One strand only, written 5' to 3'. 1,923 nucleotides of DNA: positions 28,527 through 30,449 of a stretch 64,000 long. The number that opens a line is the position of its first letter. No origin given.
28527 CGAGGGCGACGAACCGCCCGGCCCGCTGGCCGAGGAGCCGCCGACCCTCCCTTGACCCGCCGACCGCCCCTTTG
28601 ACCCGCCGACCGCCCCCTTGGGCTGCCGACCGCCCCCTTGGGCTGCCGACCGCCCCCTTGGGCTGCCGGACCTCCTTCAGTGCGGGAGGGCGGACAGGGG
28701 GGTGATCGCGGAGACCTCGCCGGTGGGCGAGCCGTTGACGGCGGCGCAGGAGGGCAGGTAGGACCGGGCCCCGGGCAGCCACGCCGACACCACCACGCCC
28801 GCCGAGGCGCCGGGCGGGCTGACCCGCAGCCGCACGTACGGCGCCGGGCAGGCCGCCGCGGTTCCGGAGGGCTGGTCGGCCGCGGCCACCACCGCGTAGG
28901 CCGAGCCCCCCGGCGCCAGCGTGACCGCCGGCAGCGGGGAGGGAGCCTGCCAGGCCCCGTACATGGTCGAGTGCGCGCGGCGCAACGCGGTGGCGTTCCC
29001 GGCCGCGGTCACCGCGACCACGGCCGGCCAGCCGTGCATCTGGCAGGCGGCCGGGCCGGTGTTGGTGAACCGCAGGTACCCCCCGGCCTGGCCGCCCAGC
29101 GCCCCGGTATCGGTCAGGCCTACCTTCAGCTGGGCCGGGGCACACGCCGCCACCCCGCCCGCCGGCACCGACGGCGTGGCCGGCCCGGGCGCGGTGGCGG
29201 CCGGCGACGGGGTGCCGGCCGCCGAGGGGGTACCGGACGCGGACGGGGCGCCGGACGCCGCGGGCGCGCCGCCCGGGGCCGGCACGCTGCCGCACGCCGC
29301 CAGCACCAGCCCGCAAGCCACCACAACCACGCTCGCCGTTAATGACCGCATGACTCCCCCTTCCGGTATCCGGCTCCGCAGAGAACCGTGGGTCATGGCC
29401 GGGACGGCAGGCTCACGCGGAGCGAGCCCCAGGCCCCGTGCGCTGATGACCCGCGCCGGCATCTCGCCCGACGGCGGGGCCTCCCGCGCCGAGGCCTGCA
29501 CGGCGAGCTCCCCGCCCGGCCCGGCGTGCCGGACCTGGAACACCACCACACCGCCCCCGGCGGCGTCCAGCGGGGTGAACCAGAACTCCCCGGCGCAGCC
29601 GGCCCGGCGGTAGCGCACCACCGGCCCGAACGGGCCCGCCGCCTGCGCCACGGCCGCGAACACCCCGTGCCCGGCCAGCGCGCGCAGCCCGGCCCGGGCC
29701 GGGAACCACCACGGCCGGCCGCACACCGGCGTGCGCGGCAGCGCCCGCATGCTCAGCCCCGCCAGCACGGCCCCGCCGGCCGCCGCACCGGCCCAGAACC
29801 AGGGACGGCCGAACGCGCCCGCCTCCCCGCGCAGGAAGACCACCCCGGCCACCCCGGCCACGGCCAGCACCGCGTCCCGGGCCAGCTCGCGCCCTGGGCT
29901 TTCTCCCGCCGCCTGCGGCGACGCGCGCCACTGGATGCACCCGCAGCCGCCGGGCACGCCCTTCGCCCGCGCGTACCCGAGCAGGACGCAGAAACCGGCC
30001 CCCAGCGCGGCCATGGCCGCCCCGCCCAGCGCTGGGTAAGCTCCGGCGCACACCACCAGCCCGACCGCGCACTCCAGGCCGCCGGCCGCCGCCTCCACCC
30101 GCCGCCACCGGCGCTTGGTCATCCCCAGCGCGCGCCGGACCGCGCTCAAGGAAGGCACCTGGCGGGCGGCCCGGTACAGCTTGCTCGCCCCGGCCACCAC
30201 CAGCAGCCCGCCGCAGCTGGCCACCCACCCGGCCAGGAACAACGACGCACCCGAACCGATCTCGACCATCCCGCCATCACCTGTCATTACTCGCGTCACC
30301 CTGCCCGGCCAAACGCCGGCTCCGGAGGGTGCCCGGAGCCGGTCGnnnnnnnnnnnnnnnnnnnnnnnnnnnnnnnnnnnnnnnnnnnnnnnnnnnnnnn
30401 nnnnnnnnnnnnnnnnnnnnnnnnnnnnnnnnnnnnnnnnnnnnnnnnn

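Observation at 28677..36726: Tandemly duplicated four-gene envelope cassette: Tat-propeller protein, signal-less 8-Cys DUF1906 protein, MauE-like membrane protein, DUF4232 lipoprotein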

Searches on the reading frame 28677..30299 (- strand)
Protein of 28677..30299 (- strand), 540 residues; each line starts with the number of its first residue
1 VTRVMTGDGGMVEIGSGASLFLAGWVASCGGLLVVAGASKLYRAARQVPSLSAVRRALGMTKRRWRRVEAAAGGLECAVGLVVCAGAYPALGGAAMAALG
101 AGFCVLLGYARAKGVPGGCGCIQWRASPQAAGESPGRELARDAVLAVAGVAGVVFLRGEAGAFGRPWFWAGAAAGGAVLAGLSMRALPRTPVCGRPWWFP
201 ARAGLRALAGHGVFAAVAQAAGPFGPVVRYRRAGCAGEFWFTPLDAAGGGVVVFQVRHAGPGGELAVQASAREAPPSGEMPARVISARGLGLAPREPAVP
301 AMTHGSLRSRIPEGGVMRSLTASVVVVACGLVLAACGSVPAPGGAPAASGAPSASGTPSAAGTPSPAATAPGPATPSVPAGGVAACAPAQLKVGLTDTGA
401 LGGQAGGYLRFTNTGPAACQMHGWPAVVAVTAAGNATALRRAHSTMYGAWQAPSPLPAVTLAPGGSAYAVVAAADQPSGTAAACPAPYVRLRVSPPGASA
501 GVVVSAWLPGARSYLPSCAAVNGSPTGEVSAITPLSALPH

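Call 5: search_protein_families(library=pfam, max_evalue=1, proteins=[window:28677-30299:-])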
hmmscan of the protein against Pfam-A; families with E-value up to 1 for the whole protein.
window:28677-30299:- (540 aa): 2 families
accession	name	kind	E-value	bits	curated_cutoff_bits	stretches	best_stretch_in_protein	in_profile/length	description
PF14016.12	DUF4232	-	3e-16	60.2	27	1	386-505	1-109/129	Domain of unknown function (DUF4232)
PF07291.16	MauE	-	9.5e-09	36.1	27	1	29-154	12-127/128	Methylamine utilisation protein MauE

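Call 6: search_protein_families(library=ncbifam, max_evalue=1, proteins=[window:28677-30299:-])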
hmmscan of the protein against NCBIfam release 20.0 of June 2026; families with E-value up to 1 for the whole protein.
window:28677-30299:- (540 aa): 0 families
